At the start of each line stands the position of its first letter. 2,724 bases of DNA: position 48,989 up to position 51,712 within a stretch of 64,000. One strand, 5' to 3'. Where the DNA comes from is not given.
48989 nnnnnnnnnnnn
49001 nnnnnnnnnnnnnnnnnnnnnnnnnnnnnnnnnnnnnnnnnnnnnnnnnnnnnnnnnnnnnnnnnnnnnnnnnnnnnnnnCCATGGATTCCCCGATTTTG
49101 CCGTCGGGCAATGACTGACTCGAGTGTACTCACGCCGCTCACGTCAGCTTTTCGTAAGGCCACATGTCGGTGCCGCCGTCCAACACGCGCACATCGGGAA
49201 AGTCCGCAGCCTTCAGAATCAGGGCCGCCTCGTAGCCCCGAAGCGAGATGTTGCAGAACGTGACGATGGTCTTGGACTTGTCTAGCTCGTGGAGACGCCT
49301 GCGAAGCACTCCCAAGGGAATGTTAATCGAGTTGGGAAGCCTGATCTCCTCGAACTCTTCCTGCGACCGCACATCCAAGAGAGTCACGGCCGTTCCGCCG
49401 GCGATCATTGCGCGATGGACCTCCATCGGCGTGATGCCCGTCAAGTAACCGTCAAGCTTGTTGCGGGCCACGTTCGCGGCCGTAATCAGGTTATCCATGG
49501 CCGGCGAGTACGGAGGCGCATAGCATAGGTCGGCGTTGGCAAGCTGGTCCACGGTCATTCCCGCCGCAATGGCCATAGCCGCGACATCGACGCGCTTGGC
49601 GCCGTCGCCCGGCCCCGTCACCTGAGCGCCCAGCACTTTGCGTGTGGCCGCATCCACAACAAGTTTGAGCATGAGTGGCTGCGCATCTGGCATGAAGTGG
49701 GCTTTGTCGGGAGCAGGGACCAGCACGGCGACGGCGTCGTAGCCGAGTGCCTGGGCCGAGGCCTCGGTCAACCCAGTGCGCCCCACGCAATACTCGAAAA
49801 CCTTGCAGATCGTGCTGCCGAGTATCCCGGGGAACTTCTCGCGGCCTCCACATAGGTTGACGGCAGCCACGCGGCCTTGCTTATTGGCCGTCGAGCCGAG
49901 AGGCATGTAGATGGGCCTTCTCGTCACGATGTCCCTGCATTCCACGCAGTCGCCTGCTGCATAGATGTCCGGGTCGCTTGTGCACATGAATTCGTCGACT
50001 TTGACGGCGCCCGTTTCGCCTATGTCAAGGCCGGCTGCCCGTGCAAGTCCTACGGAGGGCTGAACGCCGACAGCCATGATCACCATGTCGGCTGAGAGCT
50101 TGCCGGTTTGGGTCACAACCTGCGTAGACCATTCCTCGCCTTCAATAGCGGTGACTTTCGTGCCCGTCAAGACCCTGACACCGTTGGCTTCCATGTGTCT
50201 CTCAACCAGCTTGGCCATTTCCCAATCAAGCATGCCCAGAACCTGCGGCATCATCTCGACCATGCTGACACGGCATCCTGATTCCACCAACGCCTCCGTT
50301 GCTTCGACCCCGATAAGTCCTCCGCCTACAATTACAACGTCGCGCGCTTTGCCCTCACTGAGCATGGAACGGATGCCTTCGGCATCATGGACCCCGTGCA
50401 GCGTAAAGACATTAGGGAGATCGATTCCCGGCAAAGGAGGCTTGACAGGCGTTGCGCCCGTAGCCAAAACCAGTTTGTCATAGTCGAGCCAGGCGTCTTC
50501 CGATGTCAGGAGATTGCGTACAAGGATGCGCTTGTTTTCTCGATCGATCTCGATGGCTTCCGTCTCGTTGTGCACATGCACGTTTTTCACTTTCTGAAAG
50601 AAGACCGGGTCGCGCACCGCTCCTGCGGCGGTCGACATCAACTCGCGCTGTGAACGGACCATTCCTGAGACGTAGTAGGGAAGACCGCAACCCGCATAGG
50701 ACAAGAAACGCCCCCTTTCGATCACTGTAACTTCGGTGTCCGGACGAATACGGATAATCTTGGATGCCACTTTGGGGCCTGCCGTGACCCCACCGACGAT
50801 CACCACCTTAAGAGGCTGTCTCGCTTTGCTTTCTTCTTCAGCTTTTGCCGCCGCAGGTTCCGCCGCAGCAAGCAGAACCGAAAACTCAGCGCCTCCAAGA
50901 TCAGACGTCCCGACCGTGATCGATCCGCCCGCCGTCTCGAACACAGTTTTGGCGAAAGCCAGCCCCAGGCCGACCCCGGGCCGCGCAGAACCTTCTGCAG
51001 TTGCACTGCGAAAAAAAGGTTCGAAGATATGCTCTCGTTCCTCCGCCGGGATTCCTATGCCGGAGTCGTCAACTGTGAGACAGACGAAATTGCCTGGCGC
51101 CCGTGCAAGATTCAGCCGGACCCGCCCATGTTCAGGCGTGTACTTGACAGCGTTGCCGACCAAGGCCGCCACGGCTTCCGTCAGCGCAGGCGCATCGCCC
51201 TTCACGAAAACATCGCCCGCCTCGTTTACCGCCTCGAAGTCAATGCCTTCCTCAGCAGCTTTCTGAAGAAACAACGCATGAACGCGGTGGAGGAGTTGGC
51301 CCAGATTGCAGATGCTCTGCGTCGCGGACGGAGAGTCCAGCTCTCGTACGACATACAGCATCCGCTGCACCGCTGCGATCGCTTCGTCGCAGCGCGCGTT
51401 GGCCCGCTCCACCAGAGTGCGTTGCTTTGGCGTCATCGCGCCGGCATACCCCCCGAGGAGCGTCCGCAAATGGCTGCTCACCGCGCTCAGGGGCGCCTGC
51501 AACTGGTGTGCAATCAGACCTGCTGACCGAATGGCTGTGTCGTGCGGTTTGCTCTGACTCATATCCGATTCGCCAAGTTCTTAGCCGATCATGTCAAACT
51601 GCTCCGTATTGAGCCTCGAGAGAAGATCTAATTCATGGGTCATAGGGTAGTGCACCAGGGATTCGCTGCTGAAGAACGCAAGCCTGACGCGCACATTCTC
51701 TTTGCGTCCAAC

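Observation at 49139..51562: One ORF fuses a sensor-less histidine-kinase core to a CoA-disulfide-reductase/persulfide-reductase-like flavoenzyme with a rhodanese domain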

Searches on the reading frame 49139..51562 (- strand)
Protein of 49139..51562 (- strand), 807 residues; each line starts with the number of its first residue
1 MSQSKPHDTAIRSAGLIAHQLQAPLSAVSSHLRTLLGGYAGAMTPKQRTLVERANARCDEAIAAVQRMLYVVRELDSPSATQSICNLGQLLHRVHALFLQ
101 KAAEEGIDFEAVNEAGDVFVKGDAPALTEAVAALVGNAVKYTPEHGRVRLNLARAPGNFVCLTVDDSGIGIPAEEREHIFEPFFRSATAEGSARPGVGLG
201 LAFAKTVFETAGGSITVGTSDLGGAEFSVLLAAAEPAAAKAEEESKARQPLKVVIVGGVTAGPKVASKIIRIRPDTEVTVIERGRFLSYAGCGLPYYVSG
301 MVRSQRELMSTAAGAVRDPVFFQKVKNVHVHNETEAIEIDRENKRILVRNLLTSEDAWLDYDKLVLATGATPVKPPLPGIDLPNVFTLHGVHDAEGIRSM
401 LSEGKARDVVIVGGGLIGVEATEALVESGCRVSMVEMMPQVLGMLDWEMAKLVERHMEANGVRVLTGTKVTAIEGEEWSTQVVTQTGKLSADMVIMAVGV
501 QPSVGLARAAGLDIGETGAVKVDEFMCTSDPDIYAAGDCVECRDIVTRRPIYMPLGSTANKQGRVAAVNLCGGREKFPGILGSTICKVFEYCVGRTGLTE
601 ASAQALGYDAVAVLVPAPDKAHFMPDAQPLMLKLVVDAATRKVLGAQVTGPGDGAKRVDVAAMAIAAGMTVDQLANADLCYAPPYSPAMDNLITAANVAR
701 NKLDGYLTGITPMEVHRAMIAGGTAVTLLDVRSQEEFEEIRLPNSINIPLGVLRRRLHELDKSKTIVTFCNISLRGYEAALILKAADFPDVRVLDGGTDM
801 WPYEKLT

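Call 3: search_protein_families(library=pfam, proteins=[window:49139-51562:-], max_evalue=0.01)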
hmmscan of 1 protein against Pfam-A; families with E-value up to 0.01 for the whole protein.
window:49139-51562:- (807 aa): 11 families
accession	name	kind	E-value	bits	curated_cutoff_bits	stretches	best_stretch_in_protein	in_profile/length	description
PF07992.20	Pyr_redox_2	-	5.6e-64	216.8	26.1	1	252-547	2-278/291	Pyridine nucleotide-disulphide oxidoreductase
PF02518.31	HATPase_c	-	3.2e-22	79.5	26.4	1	122-232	1-108/111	Histidine kinase-, DNA gyrase B-, and HSP90-like ATPase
PF00070.33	Pyr_redox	-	1.3e-20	74.1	22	1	409-483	2-78/82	Pyridine nucleotide-disulphide oxidoreductase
PF02852.28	Pyr_redox_dim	-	8e-19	68.3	25.3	1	586-691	4-108/110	Pyridine nucleotide-disulphide oxidoreductase, dimerisation domain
PF00581.25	Rhodanese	-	1.8e-15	57.7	22.2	1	717-801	6-99/102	Rhodanese-like domain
PF13738.12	Pyr_redox_3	-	1.2e-12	48.1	30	1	325-537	93-305/305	Pyridine nucleotide-disulphide oxidoreductase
PF01266.30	DAO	-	2e-06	28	27.9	1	450-507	152-210/353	FAD dependent oxidoreductase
PF13434.12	Lys_Orn_oxgnase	-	0.00012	21.8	21.3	1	325-462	108-243/339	L-lysine 6-monooxygenase/L-ornithine 5-monooxygenase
PF03486.20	HI0933_like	-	0.00038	20.4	50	0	451-505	113-171/244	HI0933-like protein Rossmann domain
PF13454.12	NAD_binding_9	-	0.0004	20.8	21.8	0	445-500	99-154/155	FAD-NAD(P)-binding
PF01134.28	GIDA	-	0.0096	15.5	22.1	0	408-440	1-33/391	Glucose inhibited division protein A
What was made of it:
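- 50861..51313 (-): CA (ATP-binding) domain, residues 84-234, with invariant N box (N137, NAxKYTP), G1 (D166-S-G-x-G), F box (F183, R185) and G2 (G196-x-G-L-G-L). Pfam HATPase_c at 79.5 bits (call 3).
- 49142..49447 (-): Rhodanese domain, residues 706-807, with active-site loop C770-N-I-S-L-R775 (Cys codon 49253-49255). Pfam Rhodanese at 57.7 bits (call 3).
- On HisKA-class histidine kinase (two-component transmitter): HATPase_c scores 79.5 bits against a 26.4-bit cut-off (call 3).
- On Npsr / CoADR-RHD (NADH-dependent persulfide reductase): Pyr_redox_2 at 216.8 bits, Pyr_redox at 74.1 bits and Pyr_redox_dim at 68.3 bits (call 3).
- Checked: Pfam (call 3) finds HATPase_c at 122-232 (79.5 bits), Pyr_redox_2 at 252-547 (216.8 bits), Pyr_redox_dim at 586-691 (68.3 bits) and Rhodanese at 717-801 (57.7 bits).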

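Call 4: search_protein_families(library=ncbifam, proteins=[window:49139-51562:-], max_evalue=0.01)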
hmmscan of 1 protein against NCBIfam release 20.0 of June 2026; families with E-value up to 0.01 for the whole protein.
window:49139-51562:- (807 aa): 162 families (the best 25 are shown)
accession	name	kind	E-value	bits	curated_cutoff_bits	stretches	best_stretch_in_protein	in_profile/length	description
TIGR03385.1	CoA_CoA_reduc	equivalog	2e-125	419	578.8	1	252-694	1-437/439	CoA-disulfide reductase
NF007123.0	PRK09564.1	equivalog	1e-116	390.2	458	1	252-700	2-444/444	CoA-disulfide reductase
NF046103.1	NOXase_Strep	equivalog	1.5e-79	268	600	1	252-696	1-437/442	H2O-forming NADH oxidase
NF010037.0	PRK13512.1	equivalog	1.4e-70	238.4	394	1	252-690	3-428/438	CoA-disulfide reductase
NF045765.1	PhenlGlyoxDHPadH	equivalog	4.1e-54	184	475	1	252-575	4-312/416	NADH-dependent phenylglyoxylate dehydrogenase subunit epsilon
TIGR02374.1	nitri_red_nirB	equivalog_domain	1.7e-50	172.3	578.35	1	322-597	63-329/794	nitrite reductase large subunit NirB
TIGR02053.1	MerA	equivalog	7.5e-45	153.8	454.45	1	326-680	93-438/465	mercury(II) reductase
TIGR01350.1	lipoamide_DH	equivalog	3.6e-44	151.2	408.8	1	342-677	115-436/461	dihydrolipoyl dehydrogenase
NF003437.0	PRK04965.1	equivalog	9.7e-40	136.7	392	1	252-544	4-279/378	NADH:flavorubredoxin reductase NorW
NF042949.2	3PPDioc_HcaD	equivalog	4e-38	131.2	450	1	253-570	4-305/386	3-phenylpropionate/cinnamic acid dioxygenase ferredoxin--NAD(+) reductase subunit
NF004943.0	PRK06292.2-1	equivalog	4.3e-35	121.4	432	1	343-677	115-437/456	dihydrolipoyl dehydrogenase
NF041682.1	ant_diox_AndAa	equivalog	1.2e-34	119.7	650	1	254-577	7-316/406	anthranilate 1,2-dioxygenase system ferredoxin--NAD(+) reductase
NF011565.0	PRK14989.1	subfamily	3.1e-34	118.2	883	1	321-649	68-374/847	nitrite reductase large subunit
NF041853.1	hythiocyan_redase_MerA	equivalog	8.9e-34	117.1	650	1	341-675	102-421/440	hypothiocyanous acid reductase MerA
TIGR01424.1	gluta_reduc_2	equivalog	4.2e-32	111.3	606.05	1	359-674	129-428/446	glutathione-disulfide reductase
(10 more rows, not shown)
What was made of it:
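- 49139..51562 (-): Whole gene: 807-aa DHp-CA / linker / Npsr-type flavoprotein / rhodanese fusion (stop codon 49139-49141). Domains in calls 3 and 4.
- On Npsr / CoADR-RHD (NADH-dependent persulfide reductase): TIGR03385 scores 419 bits against a 578.8-bit cut-off, and NF007123 scores 390.2 against 458 (call 4).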

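Call 5: find_homologous_proteins(query=window:49139-51562:-, max_evalue=1e-10)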
Query window:49139-51562:- (807 aa): 2703 proteins with E <= 1e-10 among 8000 candidates; the best 120 are listed.
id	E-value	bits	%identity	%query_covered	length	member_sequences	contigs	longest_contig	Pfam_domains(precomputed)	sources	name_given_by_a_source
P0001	0.0e+0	1590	89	100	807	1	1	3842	PF01266.31,PF02852.29,PF07992.21,PF00070.34,PF00581.26,PF02518.32,PF13738.13,PF03486.21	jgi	-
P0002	0.0e+0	1264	100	70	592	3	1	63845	PF01266.31,PF02852.29,PF07992.21,PF00070.34,PF00581.26,PF13738.13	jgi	-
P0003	0.0e+0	1088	61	100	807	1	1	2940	PF02852.29,PF07992.21,PF00070.34,PF00581.26,PF02518.32,PF13738.13,PF00512.32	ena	-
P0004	0.0e+0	1087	61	100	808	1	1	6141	PF01266.31,PF13434.13,PF02852.29,PF07992.21,PF00070.34,PF00581.26,PF02518.32,PF13738.13,PF00512.32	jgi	jgi:NADPH-dependent 2,4-dienoyl-CoA reductase/sulfur reductase-like enzyme/rhodanese-related sulfurt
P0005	0.0e+0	1077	62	98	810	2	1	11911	PF01266.31,PF13434.13,PF02852.29,PF07992.21,PF00070.34,PF00581.26,PF02518.32,PF13738.13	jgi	-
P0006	0.0e+0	1077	60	100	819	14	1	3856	PF01266.31,PF02852.29,PF07992.21,PF00070.34,PF00581.26,PF02518.32,PF13738.13,PF03486.21,PF00512.32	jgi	jgi:NADPH-dependent 2,4-dienoyl-CoA reductase/sulfur reductase-like enzyme/rhodanese-related sulfurt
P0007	0.0e+0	1075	61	100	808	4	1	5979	PF01266.31,PF02852.29,PF07992.21,PF00070.34,PF00581.26,PF02518.32,PF13738.13,PF00512.32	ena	-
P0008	0.0e+0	1072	60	100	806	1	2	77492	PF02852.29,PF07992.21,PF00070.34,PF00581.26,PF02518.32,PF13738.13,PF00512.32,PF13454.13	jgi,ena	-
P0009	0.0e+0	1069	61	98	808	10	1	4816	PF02852.29,PF07992.21,PF00070.34,PF00581.26,PF02518.32,PF13738.13,PF00512.32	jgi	-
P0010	0.0e+0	1067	61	98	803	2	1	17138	PF01266.31,PF13434.13,PF02852.29,PF07992.21,PF00070.34,PF00581.26,PF02518.32,PF13738.13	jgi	-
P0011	0.0e+0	1064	59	100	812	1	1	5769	PF01266.31,PF13434.13,PF02852.29,PF07992.21,PF00070.34,PF00581.26,PF02518.32,PF13738.13,PF03486.21,PF13454.13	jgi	-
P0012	0.0e+0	1061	60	99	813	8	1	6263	PF01266.31,PF02852.29,PF07992.21,PF00070.34,PF00581.26,PF02518.32,PF13738.13,PF03486.21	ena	-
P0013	0.0e+0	1060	61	99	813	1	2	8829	PF02852.29,PF07992.21,PF00070.34,PF00581.26,PF02518.32,PF13738.13,PF00512.32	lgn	-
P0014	0.0e+0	1060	61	99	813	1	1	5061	PF01266.31,PF02852.29,PF07992.21,PF00070.34,PF00581.26,PF02518.32,PF13738.13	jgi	jgi:NADPH-dependent 2,4-dienoyl-CoA reductase/sulfur reductase-like enzyme/rhodanese-related sulfurt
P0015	0.0e+0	1058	60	100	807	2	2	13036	PF01266.31,PF02852.29,PF07992.21,PF00070.34,PF00581.26,PF02518.32,PF13738.13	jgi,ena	-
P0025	0.0e+0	1042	60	98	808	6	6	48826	PF02852.29,PF07992.21,PF00070.34,PF00581.26,PF02518.32,PF13738.13,PF00512.32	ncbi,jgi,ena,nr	ncbi:MAG TPA: FAD-dependent oxidoreductase [Candidatus Hydrogenedentes bacterium]|nr:FAD-dependent o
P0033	0.0e+0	1028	59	98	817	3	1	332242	PF13434.13,PF02852.29,PF07992.21,PF00070.34,PF00581.26,PF13581.13,PF02518.32,PF13738.13,PF00512.32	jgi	jgi:NADPH-dependent 2,4-dienoyl-CoA reductase/sulfur reductase-like enzyme/rhodanese-related sulfurt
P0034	0.0e+0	1028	59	98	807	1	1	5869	PF13434.13,PF02852.29,PF07992.21,PF00070.34,PF00581.26,PF13581.13,PF02518.32,PF13738.13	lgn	-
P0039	0.0e+0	1026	60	98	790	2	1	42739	PF01266.31,PF02852.29,PF07992.21,PF00070.34,PF00581.26,PF13581.13,PF02518.32,PF13738.13,PF03486.21,PF00512.32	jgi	jgi:NADPH-dependent 2,4-dienoyl-CoA reductase/sulfur reductase-like enzyme/rhodanese-related sulfurt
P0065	0.0e+0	1018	59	99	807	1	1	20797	PF01266.31,PF02852.29,PF07992.21,PF00070.34,PF00581.26,PF13581.13,PF02518.32,PF13738.13,PF00512.32,PF01494.26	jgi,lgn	jgi:NADPH-dependent 2,4-dienoyl-CoA reductase/sulfur reductase-like enzyme/rhodanese-related sulfurt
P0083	1.9e-298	1010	59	100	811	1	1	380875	PF01266.31,PF02852.29,PF07992.21,PF00070.34,PF00581.26,PF02518.32,PF13738.13,PF03486.21,PF00512.32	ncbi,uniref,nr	ncbi:FAD-dependent oxidoreductase [Anaerobaca lacustris]|uniref:histidine kinase n=1 Tax=Anaerobaca 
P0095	4.4e-297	1006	58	98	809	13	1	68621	PF01266.31,PF13434.13,PF02852.29,PF07992.21,PF00070.34,PF00581.26,PF13581.13,PF02518.32,PF13738.13,PF00512.32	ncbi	-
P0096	4.6e-297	1006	58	100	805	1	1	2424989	PF01266.31,PF02852.29,PF07992.21,PF00070.34,PF00581.26,PF02518.32,PF13738.13,PF00512.32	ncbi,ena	-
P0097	4.7e-297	1006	57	98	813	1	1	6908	PF01266.31,PF13434.13,PF02852.29,PF07992.21,PF00070.34,PF00581.26,PF13581.13,PF02518.32,PF13738.13,PF03486.21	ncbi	-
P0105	3.3e-296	1003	58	98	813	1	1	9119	PF01266.31,PF13434.13,PF02852.29,PF07992.21,PF00070.34,PF00581.26,PF13581.13,PF02518.32,PF13738.13,PF03486.21,PF00512.32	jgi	-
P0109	7.2e-296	1002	57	99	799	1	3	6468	PF01266.31,PF13434.13,PF02852.29,PF07992.21,PF00070.34,PF00581.26,PF13581.13,PF02518.32,PF13738.13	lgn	-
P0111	9.2e-296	1001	57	100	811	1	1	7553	PF13434.13,PF02852.29,PF07992.21,PF00070.34,PF00581.26,PF13581.13,PF02518.32,PF13738.13,PF02737.25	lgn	-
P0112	1.5e-295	1001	57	100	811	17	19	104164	PF01266.31,PF02852.29,PF07992.21,PF00070.34,PF00581.26,PF02518.32,PF13738.13,PF00512.32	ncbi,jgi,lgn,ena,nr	ncbi:MAG: FAD-dependent oxidoreductase [Phycisphaerae bacterium]|nr:FAD-dependent oxidoreductase [Ph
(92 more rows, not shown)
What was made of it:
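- Some relatives have faint HATPase_c_2 (RsbW-like) hits (PF13581, call 5).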

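Call 9: find_encoding_contigs(protein=P0002, flank=6000, max_places=3)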
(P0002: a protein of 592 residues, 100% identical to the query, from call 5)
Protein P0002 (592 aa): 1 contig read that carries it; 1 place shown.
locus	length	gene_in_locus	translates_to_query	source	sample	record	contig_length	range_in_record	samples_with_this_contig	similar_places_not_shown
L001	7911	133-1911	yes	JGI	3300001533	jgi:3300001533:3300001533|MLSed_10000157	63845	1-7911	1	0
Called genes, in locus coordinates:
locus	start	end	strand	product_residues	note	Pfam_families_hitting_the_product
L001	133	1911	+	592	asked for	PF01266:DAO (faint), PF07992:Pyr_redox_2, PF13738:Pyr_redox_3, PF00070:Pyr_redox, PF02852:Pyr_redox_dim, PF00581:Rhodanese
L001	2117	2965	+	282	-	-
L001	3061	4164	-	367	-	PF01408:GFO_IDH_MocA, PF03447:NAD_binding_3 (weak), PF02894:GFO_IDH_MocA_C, PF22725:GFO_IDH_MocA_C3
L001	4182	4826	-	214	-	PF06283:ThuA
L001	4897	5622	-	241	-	-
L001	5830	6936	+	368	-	PF00155:Aminotran_1_2, PF01041:DegT_DnrJ_EryC1, PF01053:Cys_Met_Meta_PP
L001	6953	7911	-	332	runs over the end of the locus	PF01408:GFO_IDH_MocA, PF22725:GFO_IDH_MocA_C3, PF02894:GFO_IDH_MocA_C (weak)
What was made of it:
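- P0002 is a contig-end truncation (call 9).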

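Call 10: find_encoding_contigs(protein=P0083, flank=8000, max_places=2)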
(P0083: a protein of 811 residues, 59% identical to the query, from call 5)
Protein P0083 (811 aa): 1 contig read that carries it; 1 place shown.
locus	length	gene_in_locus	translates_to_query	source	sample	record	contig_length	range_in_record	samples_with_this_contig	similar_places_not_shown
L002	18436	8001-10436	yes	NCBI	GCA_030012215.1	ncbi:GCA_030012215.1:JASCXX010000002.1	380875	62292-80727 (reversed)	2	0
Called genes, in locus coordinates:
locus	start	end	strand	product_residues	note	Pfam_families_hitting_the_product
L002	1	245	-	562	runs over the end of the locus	PF18370:RGI_lyase, PF13517:FG-GAP_3 (faint), PF01839:FG-GAP (faint), PF21348:RGL11_C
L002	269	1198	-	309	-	PF00586:AIRS, PF02769:AIRS_C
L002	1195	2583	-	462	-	PF00206:Lyase_1, PF14698:ASL_C2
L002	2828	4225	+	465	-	PF01120:Alpha_L_fucos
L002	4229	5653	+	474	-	PF00150:Cellulase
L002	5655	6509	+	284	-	PF01569:PAP2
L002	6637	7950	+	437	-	PF01408:GFO_IDH_MocA, PF22725:GFO_IDH_MocA_C3 (weak)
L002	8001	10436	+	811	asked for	PF00512:HisKA (weak), PF02518:HATPase_c, PF01266:DAO (faint), PF07992:Pyr_redox_2, PF13738:Pyr_redox_3, PF00070:Pyr_redox, PF02852:Pyr_redox_dim, PF00581:Rhodanese, +1 more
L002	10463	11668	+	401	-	-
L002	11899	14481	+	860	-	PF07995:GSDH, PF07452:CHRD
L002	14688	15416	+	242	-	PF06439:3keto-disac_hyd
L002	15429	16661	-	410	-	PF01011:PQQ (faint), PF13570:Beta-prop_ACSF4 (weak), PF13360:PQQ_2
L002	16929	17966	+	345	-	PF04055:Radical_SAM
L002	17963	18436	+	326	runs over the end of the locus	PF22451:NirdL-like_HTH, PF17805:AsnC_trans_reg2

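Call 11: find_encoding_contigs(protein=P0096, flank=8000, max_places=2)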
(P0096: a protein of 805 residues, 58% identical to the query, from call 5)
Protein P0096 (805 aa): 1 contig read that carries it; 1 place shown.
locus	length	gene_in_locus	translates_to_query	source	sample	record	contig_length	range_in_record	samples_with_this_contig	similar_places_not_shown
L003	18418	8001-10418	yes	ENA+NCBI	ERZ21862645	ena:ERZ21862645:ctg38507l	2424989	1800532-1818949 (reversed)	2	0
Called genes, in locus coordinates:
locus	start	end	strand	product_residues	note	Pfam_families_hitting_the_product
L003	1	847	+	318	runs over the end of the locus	PF01820:Dala_Dala_lig_N, PF02655:ATP-grasp_3, PF14397:ATPgrasp_ST (faint), PF07478:Dala_Dala_lig_C, PF13535:ATP-grasp_4 (faint)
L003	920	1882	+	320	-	-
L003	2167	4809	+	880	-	PF07589:PEP_exosort_dom (weak)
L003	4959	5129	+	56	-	-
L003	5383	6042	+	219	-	-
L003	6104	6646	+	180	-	PF18306:LDcluster4, PF03641:Lysine_decarbox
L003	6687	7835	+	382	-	-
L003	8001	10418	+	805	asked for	PF00512:HisKA (weak), PF02518:HATPase_c, PF01266:DAO (faint), PF07992:Pyr_redox_2, PF13738:Pyr_redox_3, PF00070:Pyr_redox, PF02852:Pyr_redox_dim, PF00581:Rhodanese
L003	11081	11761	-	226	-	PF01902:Diphthami_syn_2_N, PF28410:Diphthami_syn_2_C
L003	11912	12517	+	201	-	PF03602:Cons_hypoth95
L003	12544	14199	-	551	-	PF03023:MurJ, PF13440:Polysacc_synt_3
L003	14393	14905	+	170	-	-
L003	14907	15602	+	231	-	-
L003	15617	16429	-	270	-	PF01925:TauE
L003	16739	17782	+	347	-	PF16363:GDP_Man_Dehyd, PF01073:3Beta_HSD, PF01370:Epimerase, PF07993:NAD_binding_4, PF13460:NAD_binding_10 (weak), PF02719:Polysacc_synt_2, PF04321:RmlD_sub_bind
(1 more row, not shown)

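Call 12: find_encoding_contigs(protein=P0025, flank=8000, max_places=3)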
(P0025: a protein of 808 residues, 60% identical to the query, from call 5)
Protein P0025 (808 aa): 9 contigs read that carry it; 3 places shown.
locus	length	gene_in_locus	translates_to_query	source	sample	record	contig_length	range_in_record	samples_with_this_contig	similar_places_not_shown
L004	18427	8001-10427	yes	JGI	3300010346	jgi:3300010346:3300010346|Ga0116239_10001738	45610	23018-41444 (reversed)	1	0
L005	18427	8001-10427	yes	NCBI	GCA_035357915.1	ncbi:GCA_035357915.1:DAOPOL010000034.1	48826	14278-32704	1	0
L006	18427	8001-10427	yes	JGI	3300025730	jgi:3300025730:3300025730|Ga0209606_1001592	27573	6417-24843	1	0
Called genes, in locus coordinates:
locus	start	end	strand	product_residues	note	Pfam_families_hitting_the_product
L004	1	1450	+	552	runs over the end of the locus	PF03193:RsgA_GTPase (weak), PF00350:Dynamin_N (faint), PF01926:MMR_HSR1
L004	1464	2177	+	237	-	PF00588:SpoU_methylase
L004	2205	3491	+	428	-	PF01408:GFO_IDH_MocA, PF22725:GFO_IDH_MocA_C3 (weak), PF19051:GFO_IDH_MocA_C2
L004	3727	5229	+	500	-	PF22847:Glyco_hydro_43_rel (faint)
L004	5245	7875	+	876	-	PF02018:CBM_4_9 (faint), PF02449:Glyco_hydro_42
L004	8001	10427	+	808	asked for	PF00512:HisKA (weak), PF02518:HATPase_c, PF07992:Pyr_redox_2, PF13738:Pyr_redox_3, PF00070:Pyr_redox, PF02852:Pyr_redox_dim, PF00581:Rhodanese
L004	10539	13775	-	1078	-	PF04542:Sigma70_r2 (weak), PF04545:Sigma70_r4, PF08281:Sigma70_r4_2, PF09430:EMC7_beta-sandw (faint), PF22904:NOMO1-like_2nd (faint), PF13715:CarbopepD_reg_2 (faint), PF14686:fn3_3 (faint), PF13620:CarboxypepD_reg, +1 more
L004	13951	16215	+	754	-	PF11028:TMEM260_N, PF07719:TPR_2 (faint), PF13428:TPR_14 (faint), PF14559:TPR_19, PF13414:TPR_11 (faint), PF13432:TPR_16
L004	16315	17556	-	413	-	-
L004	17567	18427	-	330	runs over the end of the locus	PF01408:GFO_IDH_MocA, PF02894:GFO_IDH_MocA_C (faint), PF22725:GFO_IDH_MocA_C3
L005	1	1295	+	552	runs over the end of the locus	PF03193:RsgA_GTPase (weak), PF00350:Dynamin_N (faint), PF01926:MMR_HSR1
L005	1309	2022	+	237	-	PF00588:SpoU_methylase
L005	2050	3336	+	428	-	PF01408:GFO_IDH_MocA, PF22725:GFO_IDH_MocA_C3 (weak), PF19051:GFO_IDH_MocA_C2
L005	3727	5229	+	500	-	PF22847:Glyco_hydro_43_rel (faint)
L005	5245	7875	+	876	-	PF02018:CBM_4_9 (faint), PF02449:Glyco_hydro_42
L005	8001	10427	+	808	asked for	PF00512:HisKA (weak), PF02518:HATPase_c, PF07992:Pyr_redox_2, PF13738:Pyr_redox_3, PF00070:Pyr_redox, PF02852:Pyr_redox_dim, PF00581:Rhodanese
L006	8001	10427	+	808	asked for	PF00512:HisKA (weak), PF02518:HATPase_c, PF07992:Pyr_redox_2, PF13738:Pyr_redox_3, PF00070:Pyr_redox, PF02852:Pyr_redox_dim, PF00581:Rhodanese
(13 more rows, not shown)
